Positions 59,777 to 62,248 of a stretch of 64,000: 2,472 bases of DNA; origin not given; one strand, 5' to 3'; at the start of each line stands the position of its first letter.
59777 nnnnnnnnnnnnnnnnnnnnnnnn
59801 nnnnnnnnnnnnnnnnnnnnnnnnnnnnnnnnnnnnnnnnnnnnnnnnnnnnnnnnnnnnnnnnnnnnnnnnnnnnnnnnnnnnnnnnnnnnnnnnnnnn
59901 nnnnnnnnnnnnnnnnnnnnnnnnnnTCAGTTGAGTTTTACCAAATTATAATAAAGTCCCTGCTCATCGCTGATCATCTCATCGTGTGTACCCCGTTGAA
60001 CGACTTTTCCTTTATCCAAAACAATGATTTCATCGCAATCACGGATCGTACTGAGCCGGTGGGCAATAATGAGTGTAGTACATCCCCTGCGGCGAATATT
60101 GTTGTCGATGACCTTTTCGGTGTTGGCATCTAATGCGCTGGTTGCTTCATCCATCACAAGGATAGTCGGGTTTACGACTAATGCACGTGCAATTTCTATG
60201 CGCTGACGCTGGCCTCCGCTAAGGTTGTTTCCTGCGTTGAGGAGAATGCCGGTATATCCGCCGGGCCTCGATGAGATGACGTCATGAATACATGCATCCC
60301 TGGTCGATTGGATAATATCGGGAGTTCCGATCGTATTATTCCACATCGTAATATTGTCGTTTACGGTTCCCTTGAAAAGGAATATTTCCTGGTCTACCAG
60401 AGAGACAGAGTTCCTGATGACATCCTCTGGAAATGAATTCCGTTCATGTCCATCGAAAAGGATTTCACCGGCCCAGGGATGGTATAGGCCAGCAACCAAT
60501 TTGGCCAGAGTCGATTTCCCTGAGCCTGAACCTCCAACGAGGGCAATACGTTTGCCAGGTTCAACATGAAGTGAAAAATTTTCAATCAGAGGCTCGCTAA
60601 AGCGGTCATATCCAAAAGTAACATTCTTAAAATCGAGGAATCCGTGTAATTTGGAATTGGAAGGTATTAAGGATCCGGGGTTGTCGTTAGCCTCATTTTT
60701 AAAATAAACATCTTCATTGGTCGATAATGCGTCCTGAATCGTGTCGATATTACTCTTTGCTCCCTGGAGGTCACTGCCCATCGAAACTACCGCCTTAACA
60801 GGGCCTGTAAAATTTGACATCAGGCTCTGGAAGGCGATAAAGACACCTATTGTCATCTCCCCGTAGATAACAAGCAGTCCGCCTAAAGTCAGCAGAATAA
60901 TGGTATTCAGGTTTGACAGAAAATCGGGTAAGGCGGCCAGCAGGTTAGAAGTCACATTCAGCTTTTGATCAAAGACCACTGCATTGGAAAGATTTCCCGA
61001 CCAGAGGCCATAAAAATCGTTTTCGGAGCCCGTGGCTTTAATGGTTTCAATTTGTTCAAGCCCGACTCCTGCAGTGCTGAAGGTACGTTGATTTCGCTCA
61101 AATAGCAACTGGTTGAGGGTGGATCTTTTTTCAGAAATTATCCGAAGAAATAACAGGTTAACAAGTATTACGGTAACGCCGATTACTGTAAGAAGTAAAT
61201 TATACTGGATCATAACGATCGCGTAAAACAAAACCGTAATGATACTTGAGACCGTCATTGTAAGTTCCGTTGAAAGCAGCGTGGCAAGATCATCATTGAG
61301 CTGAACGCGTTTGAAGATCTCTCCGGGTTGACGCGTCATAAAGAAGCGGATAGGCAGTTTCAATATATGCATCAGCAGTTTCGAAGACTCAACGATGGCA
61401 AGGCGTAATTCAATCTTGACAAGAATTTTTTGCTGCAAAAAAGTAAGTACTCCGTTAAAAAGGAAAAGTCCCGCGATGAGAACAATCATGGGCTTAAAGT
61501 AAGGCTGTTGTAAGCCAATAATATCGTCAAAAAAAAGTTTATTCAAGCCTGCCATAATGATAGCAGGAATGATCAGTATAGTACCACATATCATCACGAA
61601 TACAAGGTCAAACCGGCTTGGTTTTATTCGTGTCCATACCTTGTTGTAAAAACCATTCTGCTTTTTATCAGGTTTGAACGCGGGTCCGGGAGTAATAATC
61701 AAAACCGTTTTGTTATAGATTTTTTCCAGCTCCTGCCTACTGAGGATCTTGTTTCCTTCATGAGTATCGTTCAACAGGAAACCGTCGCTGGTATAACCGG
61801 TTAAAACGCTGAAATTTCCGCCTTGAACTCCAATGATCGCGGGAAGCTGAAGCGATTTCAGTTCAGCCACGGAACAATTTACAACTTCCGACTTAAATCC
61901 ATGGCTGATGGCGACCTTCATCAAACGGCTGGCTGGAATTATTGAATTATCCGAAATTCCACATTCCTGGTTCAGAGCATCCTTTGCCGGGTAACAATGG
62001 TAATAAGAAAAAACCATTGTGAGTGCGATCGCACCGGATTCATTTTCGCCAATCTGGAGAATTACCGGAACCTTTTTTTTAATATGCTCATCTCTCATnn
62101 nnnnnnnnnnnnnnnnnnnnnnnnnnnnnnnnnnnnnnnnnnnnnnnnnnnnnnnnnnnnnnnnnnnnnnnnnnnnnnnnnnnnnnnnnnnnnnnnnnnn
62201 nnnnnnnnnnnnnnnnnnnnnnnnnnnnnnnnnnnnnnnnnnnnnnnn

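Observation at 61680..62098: Peptidase-dead C39-like domain on the first ABC exporter of an NRPS-PKS operon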

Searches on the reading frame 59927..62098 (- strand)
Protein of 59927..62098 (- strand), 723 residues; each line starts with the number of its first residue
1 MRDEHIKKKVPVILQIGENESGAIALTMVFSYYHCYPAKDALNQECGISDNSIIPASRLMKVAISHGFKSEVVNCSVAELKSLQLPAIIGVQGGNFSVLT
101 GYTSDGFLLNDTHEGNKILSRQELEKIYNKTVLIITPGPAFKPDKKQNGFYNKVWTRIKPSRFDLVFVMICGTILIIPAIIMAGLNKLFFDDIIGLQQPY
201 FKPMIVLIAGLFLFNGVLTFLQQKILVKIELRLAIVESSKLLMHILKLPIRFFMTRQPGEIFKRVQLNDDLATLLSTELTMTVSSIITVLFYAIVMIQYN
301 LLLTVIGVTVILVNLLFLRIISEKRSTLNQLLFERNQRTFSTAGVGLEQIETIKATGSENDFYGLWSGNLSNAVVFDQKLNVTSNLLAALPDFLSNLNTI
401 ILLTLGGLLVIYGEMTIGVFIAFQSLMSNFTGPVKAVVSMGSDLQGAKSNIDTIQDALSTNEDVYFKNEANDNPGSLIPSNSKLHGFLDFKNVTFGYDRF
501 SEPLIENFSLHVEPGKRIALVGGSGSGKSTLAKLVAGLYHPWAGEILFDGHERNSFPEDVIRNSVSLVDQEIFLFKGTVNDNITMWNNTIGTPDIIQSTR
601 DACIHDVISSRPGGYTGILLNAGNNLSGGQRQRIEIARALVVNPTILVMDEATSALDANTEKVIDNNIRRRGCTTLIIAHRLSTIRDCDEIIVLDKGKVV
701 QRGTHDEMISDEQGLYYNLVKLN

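Call 5: search_protein_families(library=pfam, proteins=[window:59927-62098:-], max_evalue=0.01)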
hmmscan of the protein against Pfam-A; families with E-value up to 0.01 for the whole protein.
window:59927-62098:- (723 aa): 5 families
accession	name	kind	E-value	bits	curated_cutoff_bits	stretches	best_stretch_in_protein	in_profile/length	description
PF00005.33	ABC_tran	-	1.4e-29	103.9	25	1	506-654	2-137/137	ABC transporter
PF00664.28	ABC_membrane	-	6.6e-27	95.3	28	1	166-434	2-274/274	ABC transporter transmembrane region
PF03412.21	Peptidase_C39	-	2e-18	66.9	22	1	10-138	2-131/133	Peptidase C39 family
PF02463.25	SMC_N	-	8.4e-05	22.5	40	1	270-694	135-211/220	RecF/RecN/SMC N terminal domain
PF13521.12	AAA_28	-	0.0043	17.7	27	1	517-547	1-32/164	AAA domain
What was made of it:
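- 61679..62098 (-): Catalytically degenerate C39 (C39-like) domain, residues 1-140 of ABC1. Gln15 is at 62054-62056, Ser21 (in place of Cys) at 62036-62038, Asn95 (in place of His) at 61814-61816, and Asp111 at 61766-61768. Pfam PF03412 E 2e-18 (call 5).
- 59927..62098 (-): ABC1: C39-like domain + type IV ABC transmembrane domain + NBD, 723 aa. Walker A, signature, Walker B and H-loop motifs are all canonical. Pfam ABC_membrane and ABC_tran (call 5).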

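Call 6: search_protein_families(library=ncbifam, proteins=[window:59927-62098:-], max_evalue=0.01)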
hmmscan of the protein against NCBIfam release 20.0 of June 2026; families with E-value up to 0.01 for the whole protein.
window:59927-62098:- (723 aa): 188 families (the best 25 are shown)
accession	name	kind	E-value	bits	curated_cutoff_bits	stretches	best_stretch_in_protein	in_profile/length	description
TIGR03796.1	NHLM_micro_ABC1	equivalog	2.4e-244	812.8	853.3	1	9-721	1-710/710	NHLP family bacteriocin export ABC transporter peptidase/permease/ATPase subunit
TIGR01846.1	type_I_sec_HlyB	subfamily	1.7e-119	400.1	725.55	1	24-720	3-689/694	type I secretion system permease/ATPase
TIGR03797.1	NHLM_micro_ABC2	equivalog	1.5e-98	331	709.4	1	119-721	97-683/686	NHLP bacteriocin export ABC transporter permease/ATPase subunit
TIGR03375.1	type_I_sec_LssB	subfamily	3e-97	326.6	693.1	1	26-711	7-691/696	type I secretion system permease/ATPase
TIGR02203.1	MsbA_lipidA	equivalog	1e-93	314.8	602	1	151-722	2-568/572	lipid A export permease/ATP-binding protein MsbA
TIGR01193.1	bacteriocin_ABC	subfamily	4.1e-89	299.9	523.85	1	15-721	1-707/708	peptide cleavage/export ABC transporter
TIGR00958.1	3a01208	subfamily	1.6e-85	287.8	874.6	1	213-720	212-711/711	antigen peptide transporter 2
TIGR02204.1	MsbA_rel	hypoth_equivalog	1.3e-82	278.3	780.4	1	160-722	15-574/576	ABC transporter, permease/ATP-binding protein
NF045513.1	HepA_fam_ABC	equivalog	2.5e-81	273.9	725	1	209-713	102-600/610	heterocyst formation ABC transporter subunit HepA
NF008381.0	PRK11176.1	equivalog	1.6e-79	267.8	867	1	150-722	12-578/582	lipid A ABC transporter ATP-binding protein/permease MsbA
NF052233.1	CphA_assoc_ABC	equivalog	4.4e-79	266.7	880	1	207-720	235-740/766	cyanophycin metabolism-associated ABC transporter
NF010178.0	PRK13657.1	equivalog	8.6e-71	239.1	733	1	238-721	92-568/588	glucan ABC transporter ATP-binding protein/ permease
TIGR01842.1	type_I_sec_PrtD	subfamily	1.5e-70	238.3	510.15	1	204-710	48-542/544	type I secretion system permease/ATPase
NF045998.1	cleave_ABC_plasm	equivalog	4.6e-64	216.8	500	1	55-670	42-647/673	Mbov_0121 family peptidase domain-containing ABC transporter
TIGR01192.1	chvA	subfamily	6.8e-61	206.6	585.4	1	165-721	21-568/585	glucan export ABC transporter ATP-binding protein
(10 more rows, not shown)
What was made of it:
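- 59927..62098 (-): NCBIfam TIGR03796 NHLM_micro_ABC1 scores 812.8 bits, just below the 853.3 cutoff (call 6).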

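Call 10: find_homologous_proteins(query=window:59927-62098:-, max_evalue=1e-20)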
Query window:59927-62098:- (723 aa): 506 proteins with E <= 1e-20 among 8000 candidates; the best 120 are listed.
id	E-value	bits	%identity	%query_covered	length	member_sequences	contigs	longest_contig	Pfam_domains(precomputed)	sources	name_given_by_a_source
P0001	0.0e+0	1600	100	100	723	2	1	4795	PF00005.34,PF03412.22,PF00664.29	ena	-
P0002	0.0e+0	1541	96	100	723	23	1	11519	PF00005.34,PF03412.22,PF00664.29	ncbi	-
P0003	0.0e+0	1408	87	100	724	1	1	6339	PF00005.34,PF03412.22,PF00664.29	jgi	-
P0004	0.0e+0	1381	85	100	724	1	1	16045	PF00005.34,PF03412.22,PF00664.29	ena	-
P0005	0.0e+0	1372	84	100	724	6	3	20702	PF00005.34,PF03412.22,PF00664.29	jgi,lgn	jgi:NHLM bacteriocin system ABC transporter peptidase/ATP-binding protein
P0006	0.0e+0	1371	83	100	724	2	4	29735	PF00005.34,PF03412.22,PF00664.29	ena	-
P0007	0.0e+0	1370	83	100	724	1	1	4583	PF00005.34,PF03412.22,PF02463.26,PF00664.29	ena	-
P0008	0.0e+0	1367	84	100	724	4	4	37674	PF00005.34,PF03412.22,PF00664.29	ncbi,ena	-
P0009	0.0e+0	1366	83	100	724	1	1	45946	PF00005.34,PF03412.22,PF00664.29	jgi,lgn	-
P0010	0.0e+0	1364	83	100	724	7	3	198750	PF00005.34,PF03412.22,PF00664.29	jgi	-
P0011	0.0e+0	1364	83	100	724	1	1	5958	PF00005.34,PF03412.22,PF00664.29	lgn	-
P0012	0.0e+0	1362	84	100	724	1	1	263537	PF00005.34,PF03412.22,PF00664.29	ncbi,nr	ncbi:MAG: ATP-binding cassette domain-containing protein [Bacteroidetes bacterium]|nr:ATP-binding ca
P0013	0.0e+0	1358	83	100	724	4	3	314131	PF00005.34,PF03412.22,PF00664.29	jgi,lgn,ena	-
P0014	0.0e+0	1342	82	100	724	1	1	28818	PF00005.34,PF03412.22,PF00664.29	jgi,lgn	jgi:ATP-binding cassette, subfamily C, bacterial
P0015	0.0e+0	1333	82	100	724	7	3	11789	PF00005.34,PF03412.22,PF00664.29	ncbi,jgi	jgi:NHLM bacteriocin system ABC transporter peptidase/ATP-binding protein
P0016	0.0e+0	1332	81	100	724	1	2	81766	PF00005.34,PF03412.22,PF00664.29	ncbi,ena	-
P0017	0.0e+0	1331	81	100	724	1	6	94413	PF00005.34,PF03412.22,PF00664.29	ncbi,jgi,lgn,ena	ncbi:MAG: ATP-binding cassette domain-containing protein [Bacteroidota bacterium]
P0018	0.0e+0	1330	81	100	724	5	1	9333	PF00005.34,PF03412.22,PF00664.29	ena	-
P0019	0.0e+0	1328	81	100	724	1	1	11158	PF00005.34,PF03412.22,PF00664.29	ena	-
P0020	0.0e+0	1317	86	94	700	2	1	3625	PF00005.34,PF03412.22,PF00664.29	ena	-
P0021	0.0e+0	1316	80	100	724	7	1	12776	PF00005.34,PF03412.22,PF00664.29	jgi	-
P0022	0.0e+0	1314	81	100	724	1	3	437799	PF00005.34,PF03412.22,PF00664.29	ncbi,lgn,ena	-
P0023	0.0e+0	1313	80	100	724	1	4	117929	PF00005.34,PF03412.22,PF00664.29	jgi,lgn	-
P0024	0.0e+0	1292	79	100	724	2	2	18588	PF00005.34,PF03412.22,PF00664.29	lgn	-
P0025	0.0e+0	1292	80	100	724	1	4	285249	PF00005.34,PF03412.22,PF00664.29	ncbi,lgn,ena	ncbi:MAG: ATP-binding cassette domain-containing protein [Bacteroidota bacterium]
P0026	0.0e+0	1291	79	100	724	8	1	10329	PF00005.34,PF03412.22,PF00664.29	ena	-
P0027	0.0e+0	1279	81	96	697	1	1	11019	PF00005.34,PF03412.22,PF00664.29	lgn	-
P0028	0.0e+0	1272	77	100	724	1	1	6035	PF00005.34,PF03412.22,PF00664.29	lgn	-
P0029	0.0e+0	1252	82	96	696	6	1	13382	PF00005.34,PF03412.22,PF00664.29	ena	-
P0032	8.1e-258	875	54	99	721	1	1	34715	PF00005.34,PF03412.22,PF00664.29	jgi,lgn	-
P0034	1.1e-243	829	53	97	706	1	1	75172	PF00005.34,PF03412.22,PF00664.29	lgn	-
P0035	4.1e-240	817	52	98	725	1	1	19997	PF00005.34,PF03412.22,PF00664.29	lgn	-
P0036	3.7e-238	811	51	99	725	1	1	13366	PF00005.34,PF03412.22,PF02463.26,PF00664.29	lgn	-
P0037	7.8e-238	809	50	100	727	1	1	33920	PF00005.34,PF03412.22,PF02463.26,PF00664.29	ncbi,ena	-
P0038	1.2e-226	772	49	99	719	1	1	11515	PF00005.34,PF03412.22,PF02463.26,PF00664.29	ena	-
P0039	8.0e-225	766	80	61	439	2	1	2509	PF03412.22,PF00664.29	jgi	jgi:ABC-type bacteriocin/lantibiotic exporter with double-glycine peptidase domain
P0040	2.3e-215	735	49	99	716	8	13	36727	PF00005.34,PF03412.22,PF00664.29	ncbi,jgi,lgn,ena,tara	tara:strand:+ start:4765 stop:6915 length:2151 start_codon:yes stop_codon:yes gene_type:complete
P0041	2.5e-213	728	48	98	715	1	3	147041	PF00005.34,PF03412.22,PF00664.29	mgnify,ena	mgnify:CR=1 FL=1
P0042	2.6e-213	728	48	99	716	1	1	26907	PF00005.34,PF03412.22,PF00664.29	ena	-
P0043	1.3e-212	726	48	99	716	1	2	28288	PF00005.34,PF03412.22,PF00664.29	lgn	-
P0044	1.5e-212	726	48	99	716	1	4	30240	PF00005.34,PF03412.22,PF00664.29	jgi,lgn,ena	jgi:NHLM bacteriocin system ABC transporter peptidase/ATP-binding protein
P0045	2.1e-212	725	48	99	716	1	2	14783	PF00005.34,PF03412.22,PF00664.29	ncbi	-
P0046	2.1e-212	725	46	99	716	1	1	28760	PF00005.34,PF03412.22,PF00664.29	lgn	-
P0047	5.1e-212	724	48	99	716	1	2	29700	PF00005.34,PF03412.22,PF00664.29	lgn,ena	-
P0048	6.3e-212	724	47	99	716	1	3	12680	PF00005.34,PF03412.22,PF00664.29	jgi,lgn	jgi:NHLM bacteriocin system ABC transporter peptidase/ATP-binding protein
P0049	6.4e-212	724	49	99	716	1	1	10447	PF00005.34,PF03412.22,PF00664.29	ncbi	-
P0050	1.3e-211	723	46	99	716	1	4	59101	PF00005.34,PF03412.22,PF00664.29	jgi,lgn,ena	-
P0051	9.4e-211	720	47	99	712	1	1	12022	PF00005.34,PF03412.22,PF00664.29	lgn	-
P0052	1.7e-210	719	48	99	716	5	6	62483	PF00005.34,PF03412.22,PF00664.29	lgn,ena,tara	tara:strand:+ start:2511 stop:4661 length:2151 start_codon:yes stop_codon:yes gene_type:complete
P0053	3.1e-210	718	47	98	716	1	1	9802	PF00005.34,PF03412.22,PF00664.29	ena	-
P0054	4.0e-210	718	46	98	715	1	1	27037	PF00005.34,PF03412.22,PF00664.29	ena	-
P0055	5.8e-208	711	48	99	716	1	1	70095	PF00005.34,PF03412.22,PF00664.29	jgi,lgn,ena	-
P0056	3.5e-203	695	46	99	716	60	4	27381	PF00005.34,PF03412.22,PF00664.29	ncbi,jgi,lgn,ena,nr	ncbi:MAG: ATP-binding cassette domain-containing protein [Flavobacteriaceae bacterium]|jgi:NHLM bact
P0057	2.3e-189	649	44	99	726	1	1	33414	PF00005.34,PF03412.22,PF00664.29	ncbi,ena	-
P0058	2.2e-186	639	42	99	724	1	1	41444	PF00005.34,PF03412.22,PF02463.26,PF00664.29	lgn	-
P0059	8.7e-179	614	44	98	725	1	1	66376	PF00005.34,PF03412.22,PF02463.26,PF00664.29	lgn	-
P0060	1.7e-178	613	42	98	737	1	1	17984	PF00005.34,PF03412.22,PF00664.29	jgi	jgi:NHLM bacteriocin system ABC transporter peptidase/ATP-binding protein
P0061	7.1e-177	608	42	98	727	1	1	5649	PF00005.34,PF03412.22,PF00664.29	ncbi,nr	ncbi:MAG: NHLP family bacteriocin export ABC transporter peptidase/permease/ATPase subunit [Acidobac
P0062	2.0e-175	603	43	97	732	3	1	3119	PF00005.34,PF03412.22,PF00664.29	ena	-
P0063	2.1e-173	597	41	99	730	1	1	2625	PF00005.34,PF03412.22,PF00664.29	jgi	jgi:NHLM bacteriocin system ABC transporter peptidase/ATP-binding protein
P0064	7.3e-169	582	41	99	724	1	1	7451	PF00005.34,PF03412.22,PF00664.29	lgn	-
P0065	1.9e-163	564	41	99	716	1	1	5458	PF00005.34,PF13529.14,PF03412.22,PF02463.26,PF00664.29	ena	-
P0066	3.8e-163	563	39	100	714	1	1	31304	PF00005.34,PF03412.22,PF00664.29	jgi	jgi:NHLM bacteriocin system ABC transporter peptidase/ATP-binding protein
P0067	4.4e-160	552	39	98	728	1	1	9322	PF00005.34,PF03412.22,PF00664.29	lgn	-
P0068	8.5e-158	545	39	98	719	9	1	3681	PF00005.34,PF13529.14,PF03412.22,PF02463.26,PF00664.29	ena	-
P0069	5.6e-157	542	39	98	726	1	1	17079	PF12385.15,PF00005.34,PF13529.14,PF03412.22,PF02463.26,PF00664.29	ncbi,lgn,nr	ncbi:MAG: NHLP family bacteriocin export ABC transporter peptidase/permease/ATPase subunit [Oscillos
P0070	1.0e-156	541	39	98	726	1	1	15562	PF12385.15,PF00005.34,PF13529.14,PF03412.22,PF02463.26,PF00664.29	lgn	-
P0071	2.4e-156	540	38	98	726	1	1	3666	PF12385.15,PF00005.34,PF13529.14,PF03412.22,PF02463.26,PF00664.29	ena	-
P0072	1.0e-154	535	38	98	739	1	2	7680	PF00005.34,PF03412.22,PF02463.26,PF00664.29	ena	-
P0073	1.1e-154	535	38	99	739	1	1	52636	PF00005.34,PF13529.14,PF03412.22,PF00664.29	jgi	-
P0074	2.4e-154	534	38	99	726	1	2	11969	PF00005.34,PF03412.22,PF00664.29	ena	-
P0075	7.0e-154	532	38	98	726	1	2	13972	PF00005.34,PF13529.14,PF03412.22,PF00664.29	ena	-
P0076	7.6e-154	532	39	98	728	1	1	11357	PF00005.34,PF13529.14,PF03412.22,PF02463.26,PF00664.29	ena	-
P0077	2.0e-153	531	39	98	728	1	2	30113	PF00005.34,PF13529.14,PF03412.22,PF02463.26,PF00664.29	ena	-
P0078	7.5e-153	529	38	98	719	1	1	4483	PF00005.34,PF13529.14,PF03412.22,PF00664.29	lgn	-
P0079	1.3e-152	528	37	99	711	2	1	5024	PF00005.34,PF03412.22,PF00664.29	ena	-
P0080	2.1e-152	527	39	98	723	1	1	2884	PF12385.15,PF00005.34,PF03412.22,PF00664.29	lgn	-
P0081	4.3e-152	526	37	99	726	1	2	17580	PF12385.15,PF00005.34,PF13529.14,PF03412.22,PF00664.29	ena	-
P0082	2.5e-151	524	38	99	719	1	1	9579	PF00005.34,PF13529.14,PF03412.22,PF02463.26,PF00664.29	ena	-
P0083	4.5e-151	523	38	98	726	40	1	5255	PF12385.15,PF00005.34,PF13529.14,PF03412.22,PF00664.29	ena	-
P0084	1.1e-150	521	38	100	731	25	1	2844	PF00005.34,PF13529.14,PF03412.22,PF00664.29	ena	-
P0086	1.4e-149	518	39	100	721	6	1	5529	PF12385.15,PF00005.34,PF13529.14,PF03412.22,PF02463.26,PF00664.29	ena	-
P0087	1.5e-149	518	37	98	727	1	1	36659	PF00005.34,PF13529.14,PF03412.22,PF02463.26,PF00664.29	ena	-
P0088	2.0e-149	517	38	98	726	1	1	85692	PF12385.15,PF00005.34,PF13529.14,PF03412.22,PF00664.29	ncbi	-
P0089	2.0e-149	517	37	98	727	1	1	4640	PF00005.34,PF13529.14,PF03412.22,PF02463.26,PF00664.29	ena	-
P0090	4.1e-149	516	38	98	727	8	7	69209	PF00005.34,PF13529.14,PF03412.22,PF00664.29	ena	-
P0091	4.3e-149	516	38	97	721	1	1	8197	PF00005.34,PF03412.22,PF00664.29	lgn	-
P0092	5.4e-149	516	39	98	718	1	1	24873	PF00005.34,PF13529.14,PF03412.22,PF02463.26,PF00664.29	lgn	-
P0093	1.4e-148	514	39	98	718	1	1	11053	PF00005.34,PF13529.14,PF03412.22,PF02463.26,PF00664.29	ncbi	-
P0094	5.3e-148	513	38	98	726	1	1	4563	PF00005.34,PF13529.14,PF03412.22,PF00664.29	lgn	-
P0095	1.2e-147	511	36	98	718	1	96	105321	PF00005.34,PF13529.14,PF03412.22,PF02463.26,PF00664.29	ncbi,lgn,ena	-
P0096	1.3e-147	511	37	98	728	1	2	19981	PF12385.15,PF00005.34,PF13529.14,PF03412.22,PF02463.26,PF00664.29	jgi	-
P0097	1.6e-147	511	37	98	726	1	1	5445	PF00005.34,PF13529.14,PF03412.22,PF00664.29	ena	-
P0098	2.5e-147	510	37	98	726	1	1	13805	PF00005.34,PF13529.14,PF03412.22,PF00664.29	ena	-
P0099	2.7e-147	510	36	98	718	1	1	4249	PF00005.34,PF13529.14,PF03412.22,PF02463.26,PF00664.29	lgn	-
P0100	5.2e-147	509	37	98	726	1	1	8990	PF00005.34,PF13529.14,PF03412.22,PF00664.29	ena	-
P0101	6.1e-147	509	36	98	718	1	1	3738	PF00005.34,PF13529.14,PF03412.22,PF02463.26,PF00664.29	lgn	-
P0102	9.0e-147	509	37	98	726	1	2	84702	PF00005.34,PF13529.14,PF03412.22,PF00664.29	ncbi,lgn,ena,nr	ncbi:MAG: NHLP family bacteriocin export ABC transporter peptidase/permease/ATPase subunit [Clostrid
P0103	1.1e-146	508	36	98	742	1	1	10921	PF00005.34,PF13529.14,PF03412.22,PF00664.29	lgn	-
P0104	1.8e-146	508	36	98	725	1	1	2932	PF00005.34,PF03412.22,PF02463.26,PF00664.29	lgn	-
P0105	2.0e-146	507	37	98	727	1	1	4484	PF00005.34,PF13529.14,PF03412.22,PF00664.29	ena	-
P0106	2.2e-146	507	36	99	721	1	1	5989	PF00005.34,PF13529.14,PF03412.22,PF00664.29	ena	-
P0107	2.3e-146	507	37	99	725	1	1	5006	PF00005.34,PF03412.22,PF02463.26,PF00664.29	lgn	-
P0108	2.5e-146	507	37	98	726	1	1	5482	PF00005.34,PF13529.14,PF03412.22,PF00664.29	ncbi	-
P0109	2.6e-146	507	37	99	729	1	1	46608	PF00005.34,PF13529.14,PF03412.22,PF00664.29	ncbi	-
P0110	2.6e-146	507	38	99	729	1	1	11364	PF00005.34,PF13529.14,PF03412.22,PF02463.26,PF00664.29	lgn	-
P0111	3.4e-146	507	37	99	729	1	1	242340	PF00005.34,PF13529.14,PF03412.22,PF02463.26,PF00664.29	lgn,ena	-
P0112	4.1e-146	506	38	98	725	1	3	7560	PF00005.34,PF13529.14,PF03412.22,PF02463.26,PF00664.29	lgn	-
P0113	4.3e-146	506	37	98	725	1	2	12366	PF00005.34,PF13529.14,PF03412.22,PF02463.26,PF00664.29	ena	-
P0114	4.5e-146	506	37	99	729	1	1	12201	PF00005.34,PF13529.14,PF03412.22,PF02463.26,PF00664.29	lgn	-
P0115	4.6e-146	506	37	99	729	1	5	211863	PF00005.34,PF13529.14,PF03412.22,PF02463.26,PF00664.29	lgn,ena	-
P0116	4.8e-146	506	37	99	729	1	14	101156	PF00005.34,PF13529.14,PF03412.22,PF00664.29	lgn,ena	-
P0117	5.1e-146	506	37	99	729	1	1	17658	PF00005.34,PF13529.14,PF03412.22,PF02463.26,PF00664.29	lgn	-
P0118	6.2e-146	506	37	99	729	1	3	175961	PF00005.34,PF13529.14,PF03412.22,PF02463.26,PF00664.29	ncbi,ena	-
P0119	6.2e-146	506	37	99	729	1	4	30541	PF00005.34,PF13529.14,PF03412.22,PF02463.26,PF00664.29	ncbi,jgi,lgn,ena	-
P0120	6.3e-146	506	37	99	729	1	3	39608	PF00005.34,PF13529.14,PF03412.22,PF02463.26,PF00664.29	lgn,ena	-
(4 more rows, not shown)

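Call 15: find_encoding_contigs(protein=P0022, flank=10000, max_places=2)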
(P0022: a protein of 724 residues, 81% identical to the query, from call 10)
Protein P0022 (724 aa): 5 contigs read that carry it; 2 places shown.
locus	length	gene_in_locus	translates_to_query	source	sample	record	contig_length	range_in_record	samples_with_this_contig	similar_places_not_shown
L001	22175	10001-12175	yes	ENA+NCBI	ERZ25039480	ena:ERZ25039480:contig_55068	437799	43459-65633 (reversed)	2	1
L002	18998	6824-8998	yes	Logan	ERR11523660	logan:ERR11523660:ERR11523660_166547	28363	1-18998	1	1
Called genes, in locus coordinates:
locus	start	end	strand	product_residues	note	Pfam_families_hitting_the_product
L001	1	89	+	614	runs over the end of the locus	PF14938:SNAP (faint), PF13424:TPR_12 (faint), PF07730:HisKA_3, PF02518:HATPase_c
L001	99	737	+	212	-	PF00072:Response_reg, PF00196:GerE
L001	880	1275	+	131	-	PF00072:Response_reg (weak)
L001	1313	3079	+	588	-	PF18962:Por_Secre_tail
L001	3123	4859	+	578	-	PF13091:PLDc_2, PF18962:Por_Secre_tail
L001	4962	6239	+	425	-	PF09987:DUF2226 (faint), PF00400:WD40 (faint), PF12894:ANAPC4_WD40 (faint), PF23414:Beta-prop_EML_2 (faint), PF25174:Beta-prop_THOC3 (faint), PF17164:DUF5122, PF25390:WD40_RLD (weak), PF17164:DUF5122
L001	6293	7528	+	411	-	PF00278:Orn_DAP_Arg_deC, PF02784:Orn_Arg_deC_N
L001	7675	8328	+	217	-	-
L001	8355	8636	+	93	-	-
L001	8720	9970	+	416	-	PF25973:BSH_CzcB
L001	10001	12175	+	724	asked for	PF03412:Peptidase_C39, PF00664:ABC_membrane, PF00005:ABC_tran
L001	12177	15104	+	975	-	PF00664:ABC_membrane, PF00005:ABC_tran, PF02463:SMC_N (weak)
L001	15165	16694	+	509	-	-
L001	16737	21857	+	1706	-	PF00501:AMP-binding, PF13193:AMP-binding_C, PF00550:PP-binding, PF00668:Condensation, PF00501:AMP-binding, PF13193:AMP-binding_C, PF00550:PP-binding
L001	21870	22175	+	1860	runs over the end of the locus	PF00109:ketoacyl-synt, PF02801:Ketoacyl-synt_C, PF16197:KAsynt_C_assoc, PF22621:CurL-like_PKS_C, PF00698:Acyl_transf_1, PF21394:Beta-ketacyl_N, PF08659:KR, PF14765:PS-DH, +3 more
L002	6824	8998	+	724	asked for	PF03412:Peptidase_C39, PF00664:ABC_membrane, PF00005:ABC_tran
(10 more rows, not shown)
